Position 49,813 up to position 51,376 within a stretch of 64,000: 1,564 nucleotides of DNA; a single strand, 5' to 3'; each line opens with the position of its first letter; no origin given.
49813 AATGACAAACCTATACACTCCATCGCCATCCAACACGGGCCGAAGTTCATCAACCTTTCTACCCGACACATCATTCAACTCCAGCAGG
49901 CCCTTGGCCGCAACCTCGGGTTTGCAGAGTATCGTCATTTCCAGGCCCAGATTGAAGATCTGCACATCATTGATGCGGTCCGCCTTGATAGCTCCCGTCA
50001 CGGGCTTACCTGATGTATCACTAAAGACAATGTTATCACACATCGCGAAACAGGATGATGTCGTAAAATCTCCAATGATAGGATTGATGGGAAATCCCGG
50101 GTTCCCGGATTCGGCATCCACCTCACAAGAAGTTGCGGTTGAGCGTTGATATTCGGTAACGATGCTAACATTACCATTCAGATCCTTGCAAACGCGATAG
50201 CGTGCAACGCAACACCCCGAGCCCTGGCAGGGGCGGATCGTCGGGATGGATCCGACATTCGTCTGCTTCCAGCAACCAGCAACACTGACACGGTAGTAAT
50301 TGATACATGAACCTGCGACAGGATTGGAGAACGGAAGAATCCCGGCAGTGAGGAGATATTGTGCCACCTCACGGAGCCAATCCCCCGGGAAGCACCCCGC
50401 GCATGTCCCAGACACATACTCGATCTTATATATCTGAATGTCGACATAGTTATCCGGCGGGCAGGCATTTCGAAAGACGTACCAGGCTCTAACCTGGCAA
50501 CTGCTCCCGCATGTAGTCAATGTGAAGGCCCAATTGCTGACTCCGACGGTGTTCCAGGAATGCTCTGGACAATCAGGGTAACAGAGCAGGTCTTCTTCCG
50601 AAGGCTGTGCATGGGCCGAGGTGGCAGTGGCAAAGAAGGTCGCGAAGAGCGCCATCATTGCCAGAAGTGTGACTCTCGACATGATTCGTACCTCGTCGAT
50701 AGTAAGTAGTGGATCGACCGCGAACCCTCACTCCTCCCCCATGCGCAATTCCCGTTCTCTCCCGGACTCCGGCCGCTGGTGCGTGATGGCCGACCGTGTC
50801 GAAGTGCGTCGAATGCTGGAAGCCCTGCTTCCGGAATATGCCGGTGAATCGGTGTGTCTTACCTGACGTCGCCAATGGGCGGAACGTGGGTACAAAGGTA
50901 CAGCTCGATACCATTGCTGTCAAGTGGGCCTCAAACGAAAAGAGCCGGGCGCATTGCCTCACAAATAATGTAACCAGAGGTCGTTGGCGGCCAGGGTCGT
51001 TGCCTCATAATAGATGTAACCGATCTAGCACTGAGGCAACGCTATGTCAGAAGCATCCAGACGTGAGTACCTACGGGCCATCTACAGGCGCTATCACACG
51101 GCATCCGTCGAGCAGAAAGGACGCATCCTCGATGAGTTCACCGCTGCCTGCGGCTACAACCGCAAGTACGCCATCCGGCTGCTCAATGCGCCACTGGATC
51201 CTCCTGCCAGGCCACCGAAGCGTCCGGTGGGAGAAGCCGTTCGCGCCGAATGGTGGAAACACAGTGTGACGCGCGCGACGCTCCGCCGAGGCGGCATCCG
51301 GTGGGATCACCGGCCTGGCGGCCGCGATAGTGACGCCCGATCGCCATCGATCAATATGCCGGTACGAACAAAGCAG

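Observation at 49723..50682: Unrecognised cysteine-rich secreted protein family (paralogs B and F)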

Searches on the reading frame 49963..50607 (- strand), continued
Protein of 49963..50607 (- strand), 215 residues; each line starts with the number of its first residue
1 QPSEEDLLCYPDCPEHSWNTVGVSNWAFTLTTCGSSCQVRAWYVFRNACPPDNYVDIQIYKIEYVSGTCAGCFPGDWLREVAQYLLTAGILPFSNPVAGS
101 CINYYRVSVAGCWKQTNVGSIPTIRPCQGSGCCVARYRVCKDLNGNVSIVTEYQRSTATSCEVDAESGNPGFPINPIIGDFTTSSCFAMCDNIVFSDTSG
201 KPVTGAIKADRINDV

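Call 47: predict_structure(alignment_id=A5)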
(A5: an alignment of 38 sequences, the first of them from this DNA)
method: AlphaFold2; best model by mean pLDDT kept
length: 188 residues; sequences in the alignment: 38
mean_pLDDT: 89.3   pTM: 0.85
mean pLDDT of the five models: 89.3, 87.2, 87.0, 86.2, 85.8
residues with pLDDT >= 90: 125; 70-90: 50; 50-70: 11; < 50: 2
segments of 3 or more residues with pLDDT < 50: none
pLDDT, mean of each block of 10 residues (from residue 1): 89 84 91 95 92 96 92 95 85 96 95 93 93 97 95 78 54 84 95
secondary structure, 60 per line:
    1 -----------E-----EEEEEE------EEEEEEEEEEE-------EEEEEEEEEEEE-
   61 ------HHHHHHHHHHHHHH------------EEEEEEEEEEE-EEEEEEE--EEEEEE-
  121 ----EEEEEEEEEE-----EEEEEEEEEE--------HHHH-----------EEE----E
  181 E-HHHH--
elements in order: E18-23 E30-40 E48-59 H67-80 E93-103 E105-111 E114-119 E125-134 E140-149 H158-161 E173-175 H183-186
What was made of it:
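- On Known cysteine-rich or secreted folds (EGF, lectins, protease inhibitors, sortilin 10CC and others): The model has pLDDT 89.3 (call 47).
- The AlphaFold model has pLDDT 89.3 and pTM 0.85 (call 47). No coordinates were available to check Cys-Cys distances in the model (call 47). AlphaFold folds the domain confidently without any ligand (call 47).
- Tried and rejected: I discarded it in favour of the 38-sequence run (call 47).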

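Call 55: fold_search(model_id=the predicted structure, library=pdb)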
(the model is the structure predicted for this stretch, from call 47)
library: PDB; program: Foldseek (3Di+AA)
matches with E <= 10: 758; with E <= 0.001: 0
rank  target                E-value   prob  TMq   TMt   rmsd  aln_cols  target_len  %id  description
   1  6ey5_B                6.8e-02  0.11  0.14  0.10  23.0       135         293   13  C-terminal part (residues 224-515) of PorM (released 2018-02-07)
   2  7bwz                  2.8e-01  0.16  0.22  0.15   7.1        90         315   11  Crystal structure of RTT109 from CANDIDA ALBICANS (released 2021-04-21)
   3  6g2h_C                3.7e-01  0.03  0.12  0.04  16.2       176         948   14  Filament of acetyl-CoA carboxylase and BRCT domains of BRCA1 (ACC-BRCT) core at 4.6 A resolution (released 2018-06-13)
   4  8fxr_P3               4.3e-01  0.03  0.12  0.11  19.5       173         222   13  Structure of neck with portal vertex of capsid of Agrobacterium phage Milano (released 2023-12-06)
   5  1jib_A                4.9e-01  0.03  0.09  0.04  19.3       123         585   12  Complex of Alpha-amylase II (TVA II) from Thermoactinomyces vulgaris R-47 with Maltotetraose Based on a Crystal Soaked (released 2001-07-25)
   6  6vbu_7                4.9e-01  0.02  0.11  0.04  23.7       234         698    9  Structure of the bovine BBSome complex (released 2020-01-29)
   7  7bx1                  5.4e-01  0.15  0.24  0.16   8.6       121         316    9  Crystal structure of RTT109 from Candida albicans (released 2021-04-21)
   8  1jva_A                5.4e-01  0.02  0.10  0.06  18.9       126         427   10  CRYSTAL STRUCTURE OF THE VMA1-DERIVED ENDONUCLEASE BEARING THE N AND C EXTEIN PROPEPTIDES (released 2002-08-29)
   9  7cmg_A                5.4e-01  0.02  0.11  0.05  25.9       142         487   12  The Structure of the periplasmic domain of PorM (released 2020-09-02)
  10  3amr                  5.8e-01  0.08  0.15  0.09  14.8       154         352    9  Crystal Structures of Bacillus subtilis Alkaline Phytase in Complex with Ca2+, Co2+, Ni2+, Mg2+ and myo-Inositol Hexasul (released 2011-04-13)
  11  6j1b                  6.1e-01  0.08  0.14  0.12  14.3       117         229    8  Photoswitchable fluorescent protein Gamillus, N150C/T204V double mutant, on-state (released 2019-11-06)
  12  7z7o_A                6.4e-01  0.08  0.12  0.11  15.3       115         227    7  Structure of the fluorescent protein NeonCyan0.95 at pH 7.5 (released 2022-05-04)
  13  3uc2_A                6.8e-01  0.04  0.14  0.18  15.5       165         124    7  Crystal structure of a DUF4426 family protein (PA0388) from Pseudomonas aeruginosa PAO1 at 2.09 A resolution (released 2011-11-23)
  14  1gpp                  6.8e-01  0.02  0.08  0.09  19.7       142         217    9  Crystal structure of the S.cerevisiae Homing Endonuclease PI-SceI Domain I (released 2002-09-19)
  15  9ll2_A                7.2e-01  0.04  0.14  0.19  15.1       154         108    9  Crystal structure of the Helicobacter pylori copper resistance determinant CrdA in the apo form (released 2025-11-19)
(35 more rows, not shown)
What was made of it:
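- On Known cysteine-rich or secreted folds (EGF, lectins, protease inhibitors, sortilin 10CC and others): Foldseek against the PDB gave a best E of 0.068 (call 55).
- Foldseek best E is 0.068 with TM<0.25 (call 55).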

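Call 57: find_related_loci(query=A6, collection=genome_contigs, flank=6000)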
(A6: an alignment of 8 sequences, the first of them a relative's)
Query A6 (221 aa) in genome_contigs; peptide patterns used: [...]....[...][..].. (x = any residue, [..] = any of these).
12 stretches matched a pattern; 5 encode a relative of the query (tblastn E <= 1e-3); 5 distinct loci.
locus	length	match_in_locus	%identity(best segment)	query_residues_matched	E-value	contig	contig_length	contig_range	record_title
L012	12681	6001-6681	37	7-220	8e-35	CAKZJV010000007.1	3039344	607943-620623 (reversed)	MAG TPA_asm: uncultured Cryomorphaceae bacterium isolate ERR2094164_bin.83_CONCOCT_v1.1_MAG genome assembly, contig: ERZ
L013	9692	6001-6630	37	20-220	4e-31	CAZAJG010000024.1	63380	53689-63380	MAG TPA_asm: uncultured Owenweeksia sp. isolate SRP268394_co1_36 genome assembly, contig: NODE_645_length_63380_cov_4.86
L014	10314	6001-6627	38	1-220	3e-30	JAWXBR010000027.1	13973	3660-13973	MAG: bacterium isolate MP6IB1.81 k99_529723, whole genome shotgun sequence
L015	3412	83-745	34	2-220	2e-29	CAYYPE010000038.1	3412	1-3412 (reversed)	MAG TPA_asm: uncultured Hyphomicrobiales bacterium isolate binchicken_co58_170 genome assembly, contig: NODE_22315_lengt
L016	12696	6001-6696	33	4-220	1e-28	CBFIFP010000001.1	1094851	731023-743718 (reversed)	MAG: Candidatus Kapaibacteriales bacterium isolate Co_bin_515_strict genome assembly, contig: Co_bin_515_strict_c1, whol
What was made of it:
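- Tried and rejected: A subfamily alignment worked (call 57).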

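Call 60: find_encoding_contigs(protein=P0003, flank=8000, max_places=3)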
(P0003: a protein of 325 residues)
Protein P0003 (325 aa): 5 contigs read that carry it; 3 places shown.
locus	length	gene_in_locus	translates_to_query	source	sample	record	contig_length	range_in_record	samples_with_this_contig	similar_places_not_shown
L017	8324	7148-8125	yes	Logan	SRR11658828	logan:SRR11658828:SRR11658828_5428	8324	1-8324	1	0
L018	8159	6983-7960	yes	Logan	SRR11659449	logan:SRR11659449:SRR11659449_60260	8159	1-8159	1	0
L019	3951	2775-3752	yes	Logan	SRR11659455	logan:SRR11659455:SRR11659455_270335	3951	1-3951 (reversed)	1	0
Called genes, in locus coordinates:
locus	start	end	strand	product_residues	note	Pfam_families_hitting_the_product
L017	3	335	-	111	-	?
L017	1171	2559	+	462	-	PF00202:Aminotran_3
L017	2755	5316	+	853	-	PF01804:Penicil_amidase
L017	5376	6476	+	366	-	PF03054:tRNA_Me_trans, PF20259:tRNA_Me_trans_M, PF20258:tRNA_Me_trans_C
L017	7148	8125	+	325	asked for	-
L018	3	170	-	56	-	?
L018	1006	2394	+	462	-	PF00202:Aminotran_3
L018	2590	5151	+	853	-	PF01804:Penicil_amidase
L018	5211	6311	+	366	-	PF03054:tRNA_Me_trans, PF20259:tRNA_Me_trans_M, PF20258:tRNA_Me_trans_C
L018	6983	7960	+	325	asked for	-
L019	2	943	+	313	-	?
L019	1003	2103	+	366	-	PF03054:tRNA_Me_trans, PF20259:tRNA_Me_trans_M, PF20258:tRNA_Me_trans_C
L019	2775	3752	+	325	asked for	-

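Call 67: find_related_loci(query=A6, collection=metagenome_contigs, flank=5000)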
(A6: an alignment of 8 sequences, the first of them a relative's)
Query A6 (221 aa) in metagenome_contigs; peptide patterns used: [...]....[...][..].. (x = any residue, [..] = any of these).
25 stretches matched a pattern; 5 encode a relative of the query (tblastn E <= 1e-3); 5 distinct loci.
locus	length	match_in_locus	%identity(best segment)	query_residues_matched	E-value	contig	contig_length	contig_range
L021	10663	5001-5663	34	2-220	1e-30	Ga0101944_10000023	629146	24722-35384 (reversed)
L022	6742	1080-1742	34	2-220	1e-30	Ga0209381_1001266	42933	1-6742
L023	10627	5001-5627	38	1-220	2e-30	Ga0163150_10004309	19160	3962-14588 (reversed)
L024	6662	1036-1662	38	1-220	2e-30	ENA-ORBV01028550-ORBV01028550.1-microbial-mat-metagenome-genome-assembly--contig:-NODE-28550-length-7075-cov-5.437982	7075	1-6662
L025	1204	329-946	36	9-220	1e-28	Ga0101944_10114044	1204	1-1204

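Call 71: find_related_loci(query=A6, collection=viral_contigs, flank=5000)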
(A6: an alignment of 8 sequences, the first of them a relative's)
Query A6 (221 aa) in viral_contigs; peptide patterns used: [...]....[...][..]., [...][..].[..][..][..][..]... (x = any residue, [..] = any of these).
37 stretches matched a pattern, but none encodes a relative of the query by tblastn (E <= 1e-3).

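Call 72: search_protein_families(library=phrogs, proteins=[P0155, P0152], max_evalue=0.01)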
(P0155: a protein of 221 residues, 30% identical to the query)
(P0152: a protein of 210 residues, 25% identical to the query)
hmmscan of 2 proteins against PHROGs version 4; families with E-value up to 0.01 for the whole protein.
P0155 (221 aa): 0 families

P0152 (210 aa): 0 families

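Call 74: search_protein_families(library=padloc, proteins=[P0155], max_evalue=0.01)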
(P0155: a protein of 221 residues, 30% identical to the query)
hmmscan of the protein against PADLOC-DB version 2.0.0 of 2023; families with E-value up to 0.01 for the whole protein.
P0155 (221 aa): 0 families

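Call 89: search_solved_structures(query=A5, max_evalue=10)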
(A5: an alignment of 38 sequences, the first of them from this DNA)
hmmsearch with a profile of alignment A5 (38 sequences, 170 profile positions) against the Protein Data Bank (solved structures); distinct sequences matched with E-value up to 10: 1.
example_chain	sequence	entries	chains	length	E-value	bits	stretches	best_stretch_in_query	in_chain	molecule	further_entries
7w75_C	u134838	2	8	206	0.13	15.4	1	72-166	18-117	E3 ubiquitin-protein ligase BRE1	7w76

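Call 90: find_encoding_contigs(protein=P0004, flank=6000, max_places=2)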
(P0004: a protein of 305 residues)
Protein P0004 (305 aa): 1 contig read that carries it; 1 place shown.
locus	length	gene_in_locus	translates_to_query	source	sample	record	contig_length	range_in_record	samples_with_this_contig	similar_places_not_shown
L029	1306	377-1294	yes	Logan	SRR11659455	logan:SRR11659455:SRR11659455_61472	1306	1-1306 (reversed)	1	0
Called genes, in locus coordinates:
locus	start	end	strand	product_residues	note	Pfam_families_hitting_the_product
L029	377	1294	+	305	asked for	-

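Call 91: find_encoding_contigs(protein=P0005, flank=6000, max_places=2)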
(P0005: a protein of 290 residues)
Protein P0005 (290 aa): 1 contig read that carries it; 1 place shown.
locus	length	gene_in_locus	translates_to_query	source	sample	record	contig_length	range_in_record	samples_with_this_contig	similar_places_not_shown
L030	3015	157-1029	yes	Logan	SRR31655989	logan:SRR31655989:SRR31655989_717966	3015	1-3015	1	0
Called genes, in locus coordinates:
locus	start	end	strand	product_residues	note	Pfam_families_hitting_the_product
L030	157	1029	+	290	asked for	PF18962:Por_Secre_tail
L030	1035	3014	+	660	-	?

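Call 92: find_encoding_contigs(protein=P0007, flank=6000, max_places=2)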
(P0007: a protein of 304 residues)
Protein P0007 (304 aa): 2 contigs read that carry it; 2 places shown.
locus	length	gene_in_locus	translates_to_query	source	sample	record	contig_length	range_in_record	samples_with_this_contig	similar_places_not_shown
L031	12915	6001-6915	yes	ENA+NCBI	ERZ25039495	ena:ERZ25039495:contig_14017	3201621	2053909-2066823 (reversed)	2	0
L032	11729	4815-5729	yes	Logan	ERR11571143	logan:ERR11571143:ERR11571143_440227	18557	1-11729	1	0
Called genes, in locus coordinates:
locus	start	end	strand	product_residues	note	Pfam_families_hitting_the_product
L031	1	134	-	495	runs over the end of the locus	PF04055:Radical_SAM, PF13282:DUF4070 (weak)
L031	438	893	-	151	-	PF12867:DinB_2, PF05163:DinB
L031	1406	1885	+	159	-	PF12728:HTH_17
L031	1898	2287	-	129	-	PF13392:HNH_3 (weak)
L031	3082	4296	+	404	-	PF13384:HTH_23 (weak), PF13518:HTH_28 (faint), PF13551:HTH_29 (weak), PF13565:HTH_32, PF08281:Sigma70_r4_2 (weak)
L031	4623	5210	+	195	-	-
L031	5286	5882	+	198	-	PF04542:Sigma70_r2 (weak)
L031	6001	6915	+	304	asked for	PF18962:Por_Secre_tail (weak)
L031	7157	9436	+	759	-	PF01839:FG-GAP (faint), PF13517:FG-GAP_3, PF07593:UnbV_ASPIC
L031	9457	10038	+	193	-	PF03938:OmpH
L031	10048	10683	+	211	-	-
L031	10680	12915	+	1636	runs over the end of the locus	-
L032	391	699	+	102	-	PF12728:HTH_17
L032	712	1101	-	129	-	PF13392:HNH_3 (weak)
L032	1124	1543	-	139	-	-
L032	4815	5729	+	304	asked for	PF18962:Por_Secre_tail (weak)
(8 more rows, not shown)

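Call 93: search_protein_families(library=pfam, proteins=[L030:1035-3014:+, L031:7157-9433:+, L031:4623-5207:+, L031:5286-5879:+, L012:6699-7262:+, L016:7175-9274:+, L012:8181-11192:+], max_evalue=0.01)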
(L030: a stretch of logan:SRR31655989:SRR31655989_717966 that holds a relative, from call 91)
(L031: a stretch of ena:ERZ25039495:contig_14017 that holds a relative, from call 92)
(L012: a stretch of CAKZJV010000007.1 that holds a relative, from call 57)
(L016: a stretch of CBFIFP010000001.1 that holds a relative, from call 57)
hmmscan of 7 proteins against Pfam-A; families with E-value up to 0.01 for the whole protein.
L030:1035-3014:+ (660 aa): 2 families
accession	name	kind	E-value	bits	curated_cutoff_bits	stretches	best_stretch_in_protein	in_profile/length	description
PF13517.12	FG-GAP_3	-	1.4e-05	26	26.9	1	320-385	1-61/61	FG-GAP-like repeat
PF01839.29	FG-GAP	-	0.0035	17.6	22.1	0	372-387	7-22/37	FG-GAP repeat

L031:7157-9433:+ (759 aa): 4 families
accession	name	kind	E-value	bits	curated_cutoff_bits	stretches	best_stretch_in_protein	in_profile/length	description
PF13517.12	FG-GAP_3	-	1.3e-28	99.8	26.9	5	374-438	1-60/61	FG-GAP-like repeat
PF07593.17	UnbV_ASPIC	-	1.2e-14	54.3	23.4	1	586-651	1-66/68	ASPIC and UnbV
PF01839.29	FG-GAP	-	4.9e-11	42.7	22.1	0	211-229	2-20/37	FG-GAP repeat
PF13860.13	FlgD_ig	-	0.00017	22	27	1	693-745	22-74/79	FlgD Ig-like domain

L031:4623-5207:+ (195 aa): 0 families

L031:5286-5879:+ (198 aa): 2 families
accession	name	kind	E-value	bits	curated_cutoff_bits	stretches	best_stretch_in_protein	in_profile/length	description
PF04542.20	Sigma70_r2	-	1.5e-05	25.1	24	1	31-87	11-69/71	Sigma-70 region 2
PF08281.18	Sigma70_r4_2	-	0.0051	16.9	25.7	1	117-164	5-52/54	Sigma-70, region 4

L012:6699-7262:+ (188 aa): 2 families
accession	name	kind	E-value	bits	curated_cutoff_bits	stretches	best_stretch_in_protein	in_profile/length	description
PF02012.26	BNR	-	5.4e-06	26.1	27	0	34-43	2-11/12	BNR/Asp-box repeat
PF18962.6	Por_Secre_tail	-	5.3e-05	23.9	27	1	111-186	2-75/75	Secretion system C-terminal sorting domain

L016:7175-9274:+ (700 aa): 3 families
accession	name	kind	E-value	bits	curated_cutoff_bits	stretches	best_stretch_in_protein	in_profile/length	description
PF15899.11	BNR_6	-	1.9e-05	24.7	27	0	127-140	1-14/14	BNR-Asp box repeat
PF15902.12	Sortilin-Vps10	-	0.00024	20.5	33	0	112-167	32-89/446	Sortilin, neurotensin receptor 3,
PF14870.12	PSII_BNR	-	0.007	16.1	27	0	112-159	25-74/303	Photosynthesis system II assembly factor YCF48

L012:8181-11192:+ (1004 aa): 3 families
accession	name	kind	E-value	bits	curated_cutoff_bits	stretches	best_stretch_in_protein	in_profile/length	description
PF06580.19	His_kinase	-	3.3e-24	85.4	25.2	1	796-875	2-81/81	Histidine kinase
PF07494.17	Reg_prop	-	2.1e-15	55.3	20.4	0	85-105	1-21/24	Two component regulator propeller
PF07495.19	Y_Y_Y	-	6.1e-11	42.5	26.6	1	689-750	3-65/65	Y_Y_Y domain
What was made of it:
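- In the loci of P0005 and P0007 the downstream propeller is FG-GAP/ASPIC instead of BNR (calls 91-93).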

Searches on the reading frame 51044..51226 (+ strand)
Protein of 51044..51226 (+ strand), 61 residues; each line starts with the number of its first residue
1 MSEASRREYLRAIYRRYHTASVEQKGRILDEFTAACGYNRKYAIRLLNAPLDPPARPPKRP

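Call 88: search_dna_similar(query=window:51044-51226:+, collection=plasmids, mode=protein, max_rows=8, max_evalue=0.001)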
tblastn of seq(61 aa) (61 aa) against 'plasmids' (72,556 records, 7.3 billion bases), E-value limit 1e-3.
Records with a match: 58; places in all: 79; records where one place covers at least 80% of the query: 0.
Best place of each record, by identity: <60% 58.
By first word of the organism name: Bradyrhizobium 17; Sinorhizobium 17; Rhizobium 6; Novosphingobium 4; Sphingomonas 3; Microvirga 2; Rhizorhabdus 2; Marinobacter 1; Mycetohabitans 1; Paraburkholderia 1; and 4 more.
By predicted mobility (MOB-suite, as given by PLSDB): conjugative 37; non-mobilizable 16; mobilizable 5.
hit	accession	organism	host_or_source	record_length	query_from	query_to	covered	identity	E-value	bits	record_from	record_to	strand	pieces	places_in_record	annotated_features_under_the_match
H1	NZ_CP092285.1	Marinobacter sp. M3C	-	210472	1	44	72%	54.5%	4e-7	51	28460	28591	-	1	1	transposase family protein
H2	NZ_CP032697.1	Rhizobium jaguaris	Calliandra grandiflora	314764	1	44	72%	54.5%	2e-4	44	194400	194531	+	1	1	transposase family protein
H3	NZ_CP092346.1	Rhizobium gallicum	Phaseolus vulgaris,Cell culture,nodule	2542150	1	44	72%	52.3%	8e-6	47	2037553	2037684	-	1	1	none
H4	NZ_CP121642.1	Rhizobium sp. CC1099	Onobrychis viciifolia,cell culture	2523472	1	44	72%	52.3%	3e-5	46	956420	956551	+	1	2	none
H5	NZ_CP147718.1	Bradyrhizobium sp. 2S1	-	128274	1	44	72%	50.0%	1e-5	47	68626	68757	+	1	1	none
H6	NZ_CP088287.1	Bradyrhizobium septentrionale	Glycine max cv. AC Glengarry,Cell ...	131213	1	44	72%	50.0%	1e-5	47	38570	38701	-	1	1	none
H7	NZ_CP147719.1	Bradyrhizobium sp. 2S1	-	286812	1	44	72%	50.0%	1e-5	47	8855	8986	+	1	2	none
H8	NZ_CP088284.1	Bradyrhizobium septentrionale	Glycine max cv. AC Glengarry,Cell ...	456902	1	44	72%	50.0%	1e-5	47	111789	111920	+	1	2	none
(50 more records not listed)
